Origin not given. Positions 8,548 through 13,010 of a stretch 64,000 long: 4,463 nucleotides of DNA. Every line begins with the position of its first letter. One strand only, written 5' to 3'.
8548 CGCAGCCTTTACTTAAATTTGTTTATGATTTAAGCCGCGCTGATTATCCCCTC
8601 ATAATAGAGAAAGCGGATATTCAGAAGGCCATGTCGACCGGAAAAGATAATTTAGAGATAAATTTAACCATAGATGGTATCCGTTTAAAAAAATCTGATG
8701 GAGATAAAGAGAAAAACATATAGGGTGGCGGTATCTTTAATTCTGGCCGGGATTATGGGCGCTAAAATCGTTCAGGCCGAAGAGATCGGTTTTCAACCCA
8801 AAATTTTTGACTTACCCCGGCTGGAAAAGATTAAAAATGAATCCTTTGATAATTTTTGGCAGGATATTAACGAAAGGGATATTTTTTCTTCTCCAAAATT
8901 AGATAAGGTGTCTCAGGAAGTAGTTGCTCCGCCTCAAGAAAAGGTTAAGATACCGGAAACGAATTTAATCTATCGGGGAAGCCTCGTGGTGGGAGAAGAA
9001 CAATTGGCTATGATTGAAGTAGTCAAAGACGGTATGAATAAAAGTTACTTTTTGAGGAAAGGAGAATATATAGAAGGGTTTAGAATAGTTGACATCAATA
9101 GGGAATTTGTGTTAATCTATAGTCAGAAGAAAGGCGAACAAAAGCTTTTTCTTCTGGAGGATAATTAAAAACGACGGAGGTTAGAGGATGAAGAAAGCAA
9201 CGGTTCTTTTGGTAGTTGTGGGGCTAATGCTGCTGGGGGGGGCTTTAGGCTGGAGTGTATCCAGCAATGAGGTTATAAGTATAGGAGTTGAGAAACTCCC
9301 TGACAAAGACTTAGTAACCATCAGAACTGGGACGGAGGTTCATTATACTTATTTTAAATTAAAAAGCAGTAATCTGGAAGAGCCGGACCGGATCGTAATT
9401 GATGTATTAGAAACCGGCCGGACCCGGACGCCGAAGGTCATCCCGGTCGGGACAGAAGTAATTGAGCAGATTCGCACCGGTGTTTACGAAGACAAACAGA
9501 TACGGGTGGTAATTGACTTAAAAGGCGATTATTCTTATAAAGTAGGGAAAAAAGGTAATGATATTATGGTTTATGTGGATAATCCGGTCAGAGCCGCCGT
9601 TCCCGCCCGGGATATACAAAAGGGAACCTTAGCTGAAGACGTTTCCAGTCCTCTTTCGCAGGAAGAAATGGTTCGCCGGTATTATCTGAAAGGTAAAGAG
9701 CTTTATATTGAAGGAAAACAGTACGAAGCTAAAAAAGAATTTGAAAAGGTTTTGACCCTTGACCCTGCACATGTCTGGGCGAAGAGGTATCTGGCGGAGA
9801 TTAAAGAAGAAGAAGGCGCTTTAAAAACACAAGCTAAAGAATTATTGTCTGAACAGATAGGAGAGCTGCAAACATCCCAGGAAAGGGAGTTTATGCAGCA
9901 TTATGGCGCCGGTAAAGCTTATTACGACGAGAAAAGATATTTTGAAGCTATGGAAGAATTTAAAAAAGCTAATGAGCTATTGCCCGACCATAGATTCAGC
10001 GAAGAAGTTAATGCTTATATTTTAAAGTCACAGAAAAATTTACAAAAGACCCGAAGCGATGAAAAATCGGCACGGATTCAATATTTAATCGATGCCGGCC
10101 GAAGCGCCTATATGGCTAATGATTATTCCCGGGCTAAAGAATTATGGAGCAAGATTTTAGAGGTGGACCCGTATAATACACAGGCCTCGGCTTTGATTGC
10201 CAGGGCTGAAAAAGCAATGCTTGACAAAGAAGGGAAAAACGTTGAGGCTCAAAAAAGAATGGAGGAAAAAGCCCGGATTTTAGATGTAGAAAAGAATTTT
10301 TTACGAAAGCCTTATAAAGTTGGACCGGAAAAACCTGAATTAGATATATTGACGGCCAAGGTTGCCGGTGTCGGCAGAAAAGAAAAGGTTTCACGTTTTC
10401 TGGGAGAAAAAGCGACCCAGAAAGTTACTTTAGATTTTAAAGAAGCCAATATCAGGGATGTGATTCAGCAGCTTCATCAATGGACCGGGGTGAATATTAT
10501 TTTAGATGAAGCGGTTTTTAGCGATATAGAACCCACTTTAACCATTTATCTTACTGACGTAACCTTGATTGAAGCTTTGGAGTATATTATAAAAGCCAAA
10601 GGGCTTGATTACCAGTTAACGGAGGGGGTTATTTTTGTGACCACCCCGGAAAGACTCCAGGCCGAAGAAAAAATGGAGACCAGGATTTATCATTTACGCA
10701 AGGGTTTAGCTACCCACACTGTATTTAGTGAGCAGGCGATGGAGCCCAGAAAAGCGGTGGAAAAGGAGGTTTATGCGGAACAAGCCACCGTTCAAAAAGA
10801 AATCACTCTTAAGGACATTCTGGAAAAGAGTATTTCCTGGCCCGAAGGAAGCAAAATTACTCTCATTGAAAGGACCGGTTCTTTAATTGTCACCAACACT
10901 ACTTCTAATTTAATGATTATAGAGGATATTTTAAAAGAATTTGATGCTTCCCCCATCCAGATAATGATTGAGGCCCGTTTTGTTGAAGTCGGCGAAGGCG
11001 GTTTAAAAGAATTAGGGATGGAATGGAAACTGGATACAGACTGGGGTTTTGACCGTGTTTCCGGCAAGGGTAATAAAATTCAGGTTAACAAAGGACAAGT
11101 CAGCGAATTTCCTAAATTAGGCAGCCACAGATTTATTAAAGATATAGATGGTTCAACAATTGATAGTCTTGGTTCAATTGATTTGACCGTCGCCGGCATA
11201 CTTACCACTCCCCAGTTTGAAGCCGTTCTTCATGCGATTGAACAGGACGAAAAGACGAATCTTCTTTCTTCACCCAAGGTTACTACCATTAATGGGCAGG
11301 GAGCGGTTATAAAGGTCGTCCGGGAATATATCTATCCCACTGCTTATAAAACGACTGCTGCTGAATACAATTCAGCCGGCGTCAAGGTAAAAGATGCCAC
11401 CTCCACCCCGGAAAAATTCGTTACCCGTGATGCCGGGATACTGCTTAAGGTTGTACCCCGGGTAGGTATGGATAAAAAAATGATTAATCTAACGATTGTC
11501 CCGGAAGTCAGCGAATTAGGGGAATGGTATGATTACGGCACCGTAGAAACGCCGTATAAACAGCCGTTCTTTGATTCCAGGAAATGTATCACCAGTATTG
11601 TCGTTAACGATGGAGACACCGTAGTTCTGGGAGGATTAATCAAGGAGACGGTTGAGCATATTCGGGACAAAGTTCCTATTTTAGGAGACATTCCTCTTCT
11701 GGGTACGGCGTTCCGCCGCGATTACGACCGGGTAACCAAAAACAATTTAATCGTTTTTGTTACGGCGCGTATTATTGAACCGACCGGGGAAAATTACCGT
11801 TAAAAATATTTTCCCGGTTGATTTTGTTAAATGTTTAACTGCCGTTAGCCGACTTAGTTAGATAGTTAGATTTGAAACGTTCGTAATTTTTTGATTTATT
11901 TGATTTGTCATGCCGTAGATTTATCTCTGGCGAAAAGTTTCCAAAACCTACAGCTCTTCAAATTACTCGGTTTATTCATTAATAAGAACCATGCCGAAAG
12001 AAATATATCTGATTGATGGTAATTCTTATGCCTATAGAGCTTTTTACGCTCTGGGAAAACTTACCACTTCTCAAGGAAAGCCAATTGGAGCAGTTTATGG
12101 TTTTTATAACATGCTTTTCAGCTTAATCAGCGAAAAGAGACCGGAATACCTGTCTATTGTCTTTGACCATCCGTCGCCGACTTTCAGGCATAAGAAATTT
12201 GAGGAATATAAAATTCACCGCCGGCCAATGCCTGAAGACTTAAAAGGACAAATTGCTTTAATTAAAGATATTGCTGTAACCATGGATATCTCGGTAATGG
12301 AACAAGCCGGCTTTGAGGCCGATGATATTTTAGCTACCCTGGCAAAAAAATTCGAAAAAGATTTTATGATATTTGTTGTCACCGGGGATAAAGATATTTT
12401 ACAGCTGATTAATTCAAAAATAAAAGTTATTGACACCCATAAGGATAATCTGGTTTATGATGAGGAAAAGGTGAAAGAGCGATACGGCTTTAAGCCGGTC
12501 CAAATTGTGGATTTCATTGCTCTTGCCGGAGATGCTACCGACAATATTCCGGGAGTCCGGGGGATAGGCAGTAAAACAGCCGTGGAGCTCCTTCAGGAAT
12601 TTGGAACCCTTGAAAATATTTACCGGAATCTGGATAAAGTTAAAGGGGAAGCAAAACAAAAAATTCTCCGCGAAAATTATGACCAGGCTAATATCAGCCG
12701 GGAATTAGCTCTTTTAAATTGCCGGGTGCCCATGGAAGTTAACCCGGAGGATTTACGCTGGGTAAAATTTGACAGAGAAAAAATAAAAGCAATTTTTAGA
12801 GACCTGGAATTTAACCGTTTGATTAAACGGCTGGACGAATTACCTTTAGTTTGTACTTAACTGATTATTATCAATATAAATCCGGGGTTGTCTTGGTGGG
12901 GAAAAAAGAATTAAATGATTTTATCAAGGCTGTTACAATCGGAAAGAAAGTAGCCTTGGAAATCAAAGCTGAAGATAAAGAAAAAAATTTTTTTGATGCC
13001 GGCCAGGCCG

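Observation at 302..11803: Hybrid locus of T2SS-type minor pseudopilins plus a secreted glycanase-like enzyme plus T4P PilM-N-O-P-Q, with no ATPase, platform or major pilin in the window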

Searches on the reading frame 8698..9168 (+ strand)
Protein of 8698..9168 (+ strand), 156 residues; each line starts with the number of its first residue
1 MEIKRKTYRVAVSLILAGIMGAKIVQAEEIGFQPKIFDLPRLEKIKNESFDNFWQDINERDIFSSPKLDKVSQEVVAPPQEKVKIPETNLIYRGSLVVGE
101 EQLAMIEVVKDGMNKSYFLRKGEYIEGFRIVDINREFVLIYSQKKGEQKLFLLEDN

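Call 5: search_protein_families(library=pfam, proteins=[window:8698-9168:+], max_evalue=0.1)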
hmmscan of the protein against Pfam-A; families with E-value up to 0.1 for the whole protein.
window:8698-9168:+ (156 aa): 0 families

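Call 47: search_protein_families(library=ncbifam, proteins=[window:8698-9168:+], max_evalue=0.05)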
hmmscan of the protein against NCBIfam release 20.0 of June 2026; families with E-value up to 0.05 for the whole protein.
window:8698-9168:+ (156 aa): 1 family
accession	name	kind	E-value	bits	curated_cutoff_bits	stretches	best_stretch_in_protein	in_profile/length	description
NF041515.1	GspC_delta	equivalog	0.0018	18.1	150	1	52-147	56-159/311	type II secretion system protein GspC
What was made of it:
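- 8698..9168 (+): PilP/GspC-HR-like periplasmic protein with a signal peptide, 156 aa. Weak GspC_delta hit (E 0.0018, call 47).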

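Call 50: search_solved_structures(query=window:8698-9168:+, max_evalue=10)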
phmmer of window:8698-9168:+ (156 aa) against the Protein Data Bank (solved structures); distinct sequences matched with E-value up to 10: 4.
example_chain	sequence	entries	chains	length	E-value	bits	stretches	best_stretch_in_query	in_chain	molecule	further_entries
8k23_B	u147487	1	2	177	1.4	12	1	27-64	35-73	Csy1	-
8k22_B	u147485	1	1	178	1.4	12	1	27-64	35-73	Csy1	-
8k0h_A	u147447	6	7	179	1.4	11.9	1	27-64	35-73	Csy1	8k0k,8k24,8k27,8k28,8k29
7wko_A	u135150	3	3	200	1.6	11.7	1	27-64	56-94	Csy1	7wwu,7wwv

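Call 62: search_solved_structures(query=A4, max_evalue=10, show_alignments=2)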
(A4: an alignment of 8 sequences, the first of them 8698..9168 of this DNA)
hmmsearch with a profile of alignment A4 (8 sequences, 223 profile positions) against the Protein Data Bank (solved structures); distinct sequences matched with E-value up to 10: 3.
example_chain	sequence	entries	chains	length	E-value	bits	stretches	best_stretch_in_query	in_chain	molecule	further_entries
1z45_A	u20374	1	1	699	0.2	14.2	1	67-139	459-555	GAL10 bifunctional protein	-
44xa_A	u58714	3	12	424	0.28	13.7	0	45-85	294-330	6-phosphofructokinase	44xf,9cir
9nkp_B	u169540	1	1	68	0.62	12.6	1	53-91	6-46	B5 affibody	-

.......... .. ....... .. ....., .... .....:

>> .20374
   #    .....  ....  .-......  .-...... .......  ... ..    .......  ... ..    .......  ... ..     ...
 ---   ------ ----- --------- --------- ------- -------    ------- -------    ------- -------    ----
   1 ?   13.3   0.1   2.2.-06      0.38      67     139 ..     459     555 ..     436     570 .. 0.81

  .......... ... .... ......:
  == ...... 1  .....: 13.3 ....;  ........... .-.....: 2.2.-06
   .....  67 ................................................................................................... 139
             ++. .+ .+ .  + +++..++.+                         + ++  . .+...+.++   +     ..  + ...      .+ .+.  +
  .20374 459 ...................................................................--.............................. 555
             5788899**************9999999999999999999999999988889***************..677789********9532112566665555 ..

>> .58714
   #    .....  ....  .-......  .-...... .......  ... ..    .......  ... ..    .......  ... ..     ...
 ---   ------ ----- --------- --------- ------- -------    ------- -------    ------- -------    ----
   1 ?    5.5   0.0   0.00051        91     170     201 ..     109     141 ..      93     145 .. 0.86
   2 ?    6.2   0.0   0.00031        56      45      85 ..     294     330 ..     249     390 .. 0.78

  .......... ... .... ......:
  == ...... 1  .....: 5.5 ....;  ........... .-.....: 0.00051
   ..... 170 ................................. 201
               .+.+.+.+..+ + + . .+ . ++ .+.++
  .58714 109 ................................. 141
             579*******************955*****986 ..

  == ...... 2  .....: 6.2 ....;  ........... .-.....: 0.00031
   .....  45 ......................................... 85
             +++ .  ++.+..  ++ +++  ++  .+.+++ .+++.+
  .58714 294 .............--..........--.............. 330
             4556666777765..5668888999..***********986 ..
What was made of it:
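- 8698..9168 (+): There is no PDB sequence hit (calls 50, 62).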

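Call 73: search_protein_representatives(protein=window:8698-9168:+)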
Query: 156 residues. Proteins with E-value up to 0.001 (for the whole library): 11; up to 1e-10: 4; up to 1e-30: 2. The best 11 are listed.
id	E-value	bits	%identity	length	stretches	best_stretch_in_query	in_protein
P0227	1.4e-94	329.9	100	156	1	1-156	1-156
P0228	6.1e-37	142.9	61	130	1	33-150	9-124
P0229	2.9e-26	108.3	47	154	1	12-152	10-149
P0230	2.8e-13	66.1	35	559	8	82-111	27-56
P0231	6.6e-06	42.2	38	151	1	47-154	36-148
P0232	3.0e-04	36.9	29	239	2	49-149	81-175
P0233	3.3e-04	36.7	37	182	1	52-146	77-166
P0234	5.6e-04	36.0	27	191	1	61-153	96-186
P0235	5.8e-04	35.9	39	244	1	36-147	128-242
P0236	6.8e-04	35.7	28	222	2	56-144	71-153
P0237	6.9e-04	35.7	35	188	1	52-151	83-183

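Call 74: search_protein_families(library=pfam, proteins=[P0229, P0230, P0231, P0232, P0233, P0234, P0235, P0236, P0237], max_evalue=1)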
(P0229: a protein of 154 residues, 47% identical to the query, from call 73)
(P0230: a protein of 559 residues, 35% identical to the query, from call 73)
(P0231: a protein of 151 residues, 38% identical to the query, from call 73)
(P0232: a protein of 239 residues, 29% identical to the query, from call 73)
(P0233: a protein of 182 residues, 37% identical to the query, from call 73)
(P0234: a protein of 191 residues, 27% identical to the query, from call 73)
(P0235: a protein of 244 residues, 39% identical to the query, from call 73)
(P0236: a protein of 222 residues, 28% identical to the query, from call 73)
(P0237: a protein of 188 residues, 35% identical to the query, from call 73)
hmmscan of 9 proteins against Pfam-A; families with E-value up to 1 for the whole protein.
P0229 (154 aa): 0 families

P0230 (559 aa): 9 families
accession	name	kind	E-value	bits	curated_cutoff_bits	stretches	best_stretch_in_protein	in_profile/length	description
PF11620.14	GABP-alpha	-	3.3e-10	40.6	26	1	24-62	35-73/85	GA-binding protein alpha chain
PF13353.11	Fer4_12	-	0.00083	20.1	22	0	163-204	64-103/137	4Fe-4S single cluster domain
PF04418.17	DUF543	-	0.0024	18.2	24.1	0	303-322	49-70/75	Domain of unknown function (DUF543)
PF18190.7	Plk4_PB1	-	0.0025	18.3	26.4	0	22-64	2-44/107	Polo-like Kinase 4 Polo Box 1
PF14767.12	RPA_interact_M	-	0.025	15.5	25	0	57-87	26-56/94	Replication protein A interacting middle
PF15567.11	Imm35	-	0.035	14.7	27.5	0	52-82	20-50/85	Immunity protein 35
PF15353.11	HECA_N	-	0.25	11.9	27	0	179-199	66-86/102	Headcase N-terminal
PF15674.10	CCDC23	-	0.64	10.5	27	0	118-127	28-37/63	Coiled-coil domain-containing protein 23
PF24231.1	DUF7444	-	0.78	10.2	27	0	456-498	41-83/90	Family of unknown function (DUF7444)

P0231 (151 aa): 0 families

P0232 (239 aa): 2 families
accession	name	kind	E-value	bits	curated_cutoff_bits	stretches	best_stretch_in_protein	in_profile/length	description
PF18933.6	PsbP_2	-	0.074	13.5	27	1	31-84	3-58/184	PsbP-like protein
PF20044.4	DUF6446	-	0.12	12.6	26.7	1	100-163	9-74/129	Family of unknown function (DUF6446)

P0233 (182 aa): 0 families

P0234 (191 aa): 3 families
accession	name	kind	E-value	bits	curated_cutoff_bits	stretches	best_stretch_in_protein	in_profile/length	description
PF11356.14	T2SSC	-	0.021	15.1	27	1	86-176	43-133/141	Type II secretion system protein C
PF01700.22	Orbi_VP3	-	0.039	12.1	27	1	76-117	288-330/887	Orbivirus VP3 (T2) protein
PF09671.16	Spore_GerQ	-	0.16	12.4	25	0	124-153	32-61/76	Spore coat protein (Spore_GerQ)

P0235 (244 aa): 2 families
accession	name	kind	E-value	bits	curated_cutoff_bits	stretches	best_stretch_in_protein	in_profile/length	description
PF11356.14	T2SSC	-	0.00019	21.7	27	1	137-243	37-139/141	Type II secretion system protein C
PF02185.22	HR1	-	0.67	10.4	33.1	0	133-151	40-58/67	Hr1 repeat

P0236 (222 aa): 3 families
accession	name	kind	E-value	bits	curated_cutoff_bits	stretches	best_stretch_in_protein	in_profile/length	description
PF23893.1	Y4YQ_C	-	0.058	13.6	27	0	193-215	31-53/53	Uncharacterised protein Y4YQ C-terminal domain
PF18630.7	Peptidase_M60_C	-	0.066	13.9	26.2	1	180-218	8-46/65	Peptidase M60 C-terminal domain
PF17456.7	TcpS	-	0.14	12.5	28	1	173-214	114-154/155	Toxin-coregulated pilus protein S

P0237 (188 aa): 1 family
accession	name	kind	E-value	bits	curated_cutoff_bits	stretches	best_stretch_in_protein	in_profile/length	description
PF11356.14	T2SSC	-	0.042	14.1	27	1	103-173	60-131/141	Type II secretion system protein C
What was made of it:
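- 8698..9168 (+): Three remote homologues give weak T2SSC hits over the same profile region (call 74).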

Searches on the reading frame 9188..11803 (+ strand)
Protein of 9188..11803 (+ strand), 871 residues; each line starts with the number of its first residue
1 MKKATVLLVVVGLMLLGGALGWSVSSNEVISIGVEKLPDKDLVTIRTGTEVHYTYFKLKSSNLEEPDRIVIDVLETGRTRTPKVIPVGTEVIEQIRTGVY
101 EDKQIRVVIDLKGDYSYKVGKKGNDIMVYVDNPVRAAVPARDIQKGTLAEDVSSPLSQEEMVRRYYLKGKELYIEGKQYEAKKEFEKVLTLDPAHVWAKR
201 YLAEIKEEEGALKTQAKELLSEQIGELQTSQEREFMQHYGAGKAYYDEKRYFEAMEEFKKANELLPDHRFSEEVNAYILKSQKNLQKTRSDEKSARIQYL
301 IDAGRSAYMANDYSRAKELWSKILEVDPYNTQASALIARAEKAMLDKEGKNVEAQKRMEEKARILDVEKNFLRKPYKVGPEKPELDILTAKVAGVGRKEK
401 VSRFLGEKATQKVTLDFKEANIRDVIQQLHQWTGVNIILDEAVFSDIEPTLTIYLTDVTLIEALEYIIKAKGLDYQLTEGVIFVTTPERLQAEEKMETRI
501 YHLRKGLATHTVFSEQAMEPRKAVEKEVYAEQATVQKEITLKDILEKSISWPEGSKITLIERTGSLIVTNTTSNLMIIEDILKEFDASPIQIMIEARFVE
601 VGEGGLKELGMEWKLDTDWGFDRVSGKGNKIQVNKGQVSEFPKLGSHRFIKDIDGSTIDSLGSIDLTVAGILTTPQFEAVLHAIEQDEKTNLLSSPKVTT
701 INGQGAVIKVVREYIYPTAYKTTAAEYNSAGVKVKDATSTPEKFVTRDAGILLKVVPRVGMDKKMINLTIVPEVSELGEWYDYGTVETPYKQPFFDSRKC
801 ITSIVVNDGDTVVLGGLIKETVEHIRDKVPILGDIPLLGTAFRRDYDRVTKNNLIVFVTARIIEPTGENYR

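Call 5: search_protein_families(library=pfam, proteins=[window:9188-11803:+], max_evalue=0.1)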
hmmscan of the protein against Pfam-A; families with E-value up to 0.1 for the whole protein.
window:9188-11803:+ (871 aa): 14 families
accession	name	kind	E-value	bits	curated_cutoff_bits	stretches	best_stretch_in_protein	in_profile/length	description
PF00263.26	Secretin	-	9e-39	133.2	27.5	1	683-864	1-169/169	Bacterial type II and III secretion system protein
PF07719.23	TPR_2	-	1e-11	44.4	27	3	238-268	4-34/34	Tetratricopeptide repeat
PF11741.13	AMIN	-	3.7e-07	30.6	20.5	1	57-125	22-96/101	AMIN domain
PF07660.19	STN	-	5.7e-06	26.5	28.4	1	446-486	11-51/52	Secretin and TonB N terminus short domain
PF14559.12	TPR_19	-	2.5e-05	25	25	0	180-222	9-50/68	Tetratricopeptide repeat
PF16344.10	FecR_C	-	3.4e-05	24.2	24.4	1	415-482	2-68/70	FecR, C-terminal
PF13181.12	TPR_8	-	6.4e-05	23.3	25.7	1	163-195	2-34/34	Tetratricopeptide repeat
PF14853.12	Fis1_TPR_C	-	0.00015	22.3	25.3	1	310-344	14-48/53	Fis1 C-terminal tetratricopeptide repeat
PF00515.34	TPR_1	-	0.00016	21.7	27.8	0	165-193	4-32/34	Tetratricopeptide repeat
PF21305.2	type_II_gspD_N0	-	0.00035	20.8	27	1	415-473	1-59/71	GspD-like, N0 domain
PF13414.12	TPR_11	-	0.00042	20.4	26.8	0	242-267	1-26/42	TPR repeat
PF03958.22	Secretin_N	-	0.00054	20.6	28.2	1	541-588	14-66/69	Bacterial type II/III secretion system short domain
PF13428.12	TPR_14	-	0.0019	19.2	23.5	0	165-205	4-44/44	Tetratricopeptide repeat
PF13432.12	TPR_16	-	0.012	16.5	32.7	0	302-340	2-40/65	Tetratricopeptide repeat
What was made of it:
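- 9188..11803 (+): PilQ-type secretin, 871 aa: AMIN, TPR repeats, STN/N0, N-domain and secretin core. Pfam (call 5).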

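Call 47: search_protein_families(library=ncbifam, proteins=[window:9188-11803:+], max_evalue=0.05)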
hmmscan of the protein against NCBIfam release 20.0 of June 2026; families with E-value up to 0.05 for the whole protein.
window:9188-11803:+ (871 aa): 13 families
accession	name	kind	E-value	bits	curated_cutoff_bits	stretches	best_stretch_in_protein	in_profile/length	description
NF042912.1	Amuc_1098_fam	equivalog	7.3e-78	262.4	750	2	666-871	565-804/805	Amuc_1098 family type IV pilus outer membrane protein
TIGR02517.1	type_II_gspD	equivalog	2.4e-62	211.3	351.35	2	472-866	225-593/600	type II secretion system secretin GspD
TIGR02515.1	IV_pilus_PilQ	subfamily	3.5e-58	197.6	284.35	1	411-864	2-428/428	type IV pilus secretin PilQ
TIGR02519.1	pilus_MshL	equivalog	1.2e-38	132.8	250.2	1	561-863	5-290/290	pilus (MSHA type) biogenesis protein MshL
NF010083.0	PRK13568.1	equivalog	7e-36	123.9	554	1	407-864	22-418/419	DNA uptake porin HofQ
TIGR02516.1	type_III_yscC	equivalog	1.8e-23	82.9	238.45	1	555-864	199-462/463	type III secretion system outer membrane ring subunit SctC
NF007851.2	PRK10560.1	exception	2.3e-23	82.7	598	2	798-864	344-410/412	DNA uptake porin HofQ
NF011873.0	PRK15346.1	equivalog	3.2e-17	62.4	524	2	673-849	325-480/499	EscC/YscC/HrcC family type III secretion system outer membrane ring protein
TIGR02520.1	pilus_B_mal_scr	equivalog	5.4e-07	28.5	287.65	1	678-845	340-499/513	PilN family type IVB pilus formation outer membrane protein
TIGR02917.1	PEP_TPR_lipo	equivalog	9.9e-07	27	312.2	1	164-361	467-665/899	XrtA/PEP-CTERM system TPR-repeat protein PrsT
NF038267.1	amidase_AmiC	exception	0.0029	16.3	700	1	25-116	32-122/407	N-acetylmuramoyl-L-alanine amidase AmiC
NF049961.1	GlcpCgpA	domain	0.0051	16.4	300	1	63-128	154-217/220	glycoprotein CgpA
NF040959.1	MamA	equivalog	0.013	15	200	1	174-268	83-172/204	magnetosome protein MamA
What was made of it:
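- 9188..11803 (+): Amuc_1098_fam at E 7e-78, GspD at 2e-62 and PilQ at 3.5e-58, all sub-threshold (call 47).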

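Call 51: search_solved_structures(query=window:9188-11803:+, max_evalue=0.00001)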
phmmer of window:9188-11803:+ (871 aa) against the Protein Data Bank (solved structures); distinct sequences matched with E-value up to 0.00001: 22.
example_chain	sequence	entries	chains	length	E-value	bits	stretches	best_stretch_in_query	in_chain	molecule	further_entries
6w6m_A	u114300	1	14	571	3.1e-41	144.5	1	397-863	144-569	Type IV pilus secretin PilQ family protein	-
9x0w_A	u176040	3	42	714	2.1e-30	108.6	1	410-863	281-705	Fimbrial assembly protein PilQ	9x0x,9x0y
6ve2_A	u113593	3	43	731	1.1e-29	106.3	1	410-863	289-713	Fimbrial assembly protein PilQ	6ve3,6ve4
9sh1_A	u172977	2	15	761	2.4e-26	95.3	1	411-863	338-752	Type IV pilus biogenesis and competence protein PilQ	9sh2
4av2_A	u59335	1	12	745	1.3e-25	92.9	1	411-869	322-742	TYPE IV PILUS BIOGENESIS AND COMPETENCE PROTEIN PILQ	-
5wln_G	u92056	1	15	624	9e-25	90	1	557-864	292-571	Type II secretion system protein D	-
6hcg_A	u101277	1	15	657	3.9e-24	87.9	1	562-866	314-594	Type II secretion system protein D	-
5w68_A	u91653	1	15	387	8.3e-24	86.8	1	557-863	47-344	Putative type II secretion protein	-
5zdh_A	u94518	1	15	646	1.6e-23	85.9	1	557-863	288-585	Type II secretion system protein D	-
6i1y_A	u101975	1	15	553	3.5e-23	84.8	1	560-864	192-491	General secretion pathway protein GspD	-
9k8v_A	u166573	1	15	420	9.5e-23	83.3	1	561-864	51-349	General secretion pathway protein D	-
5wq9_A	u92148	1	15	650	1.9e-22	82.4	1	561-864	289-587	Type II secretion system protein D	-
5wq8_A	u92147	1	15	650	3.6e-22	81.4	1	561-864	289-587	Type II secretion system protein D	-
6i1x_A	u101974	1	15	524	7.9e-21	77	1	557-864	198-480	Type II secretion system protein D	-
3jc8_Qa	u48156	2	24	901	1.8e-20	75.9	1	411-864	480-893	PilQ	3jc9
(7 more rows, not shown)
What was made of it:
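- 9188..11803 (+): PDB PilQ chains match from N0 onward (call 51).
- On Type IVa pilus system (T4aP): PDB PilQ chains are the best hits and match from N0 onward (call 51).
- PDB PilQ chains match better and over more of the protein than GspD chains (call 51). The secretin is PilQ-like, with an AMIN domain (calls 5, 51).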

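Call 96: list_cluster_members(proteins=[P0096, P0001, window:9188-11803:+, window:15418-16674:+])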
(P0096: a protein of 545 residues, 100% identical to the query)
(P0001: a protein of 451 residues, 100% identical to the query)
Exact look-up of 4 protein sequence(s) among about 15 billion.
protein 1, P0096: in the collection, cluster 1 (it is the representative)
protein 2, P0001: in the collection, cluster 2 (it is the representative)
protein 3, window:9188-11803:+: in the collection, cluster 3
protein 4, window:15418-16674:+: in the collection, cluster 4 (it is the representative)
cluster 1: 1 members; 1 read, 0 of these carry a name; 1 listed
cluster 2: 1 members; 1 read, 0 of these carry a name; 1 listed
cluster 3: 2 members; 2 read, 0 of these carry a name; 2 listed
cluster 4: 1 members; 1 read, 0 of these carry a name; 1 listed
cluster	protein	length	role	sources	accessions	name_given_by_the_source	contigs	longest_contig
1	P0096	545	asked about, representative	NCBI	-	-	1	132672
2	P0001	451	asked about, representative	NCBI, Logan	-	-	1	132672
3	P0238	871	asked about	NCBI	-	-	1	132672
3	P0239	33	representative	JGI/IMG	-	-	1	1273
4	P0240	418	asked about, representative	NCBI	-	-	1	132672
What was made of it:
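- Tried and rejected: Cluster look-up returned no names (call 96).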

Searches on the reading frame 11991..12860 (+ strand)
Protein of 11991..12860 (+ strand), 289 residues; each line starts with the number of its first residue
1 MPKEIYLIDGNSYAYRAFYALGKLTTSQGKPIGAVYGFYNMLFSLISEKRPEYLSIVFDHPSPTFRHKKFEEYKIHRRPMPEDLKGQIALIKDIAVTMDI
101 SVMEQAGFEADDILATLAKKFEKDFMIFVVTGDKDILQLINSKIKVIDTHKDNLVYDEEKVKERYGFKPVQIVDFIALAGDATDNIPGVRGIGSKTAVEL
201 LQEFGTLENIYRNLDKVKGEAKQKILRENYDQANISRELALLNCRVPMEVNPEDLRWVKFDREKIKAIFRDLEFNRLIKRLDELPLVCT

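Call 76: search_protein_families(library=pfam, proteins=[window:11991-12860:+], max_evalue=0.001)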
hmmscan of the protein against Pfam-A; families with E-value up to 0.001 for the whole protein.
window:11991-12860:+ (289 aa): 2 families
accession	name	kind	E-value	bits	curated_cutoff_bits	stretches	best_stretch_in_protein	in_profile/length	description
PF02739.22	5_3_exonuc_N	-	1.8e-58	197.3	34.3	1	5-166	2-164/164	5'-3' exonuclease, N-terminal resolvase-like domain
PF01367.25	5_3_exonuc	-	4.7e-33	114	40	1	168-262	2-96/97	5'-3' exonuclease, C-terminal SAM fold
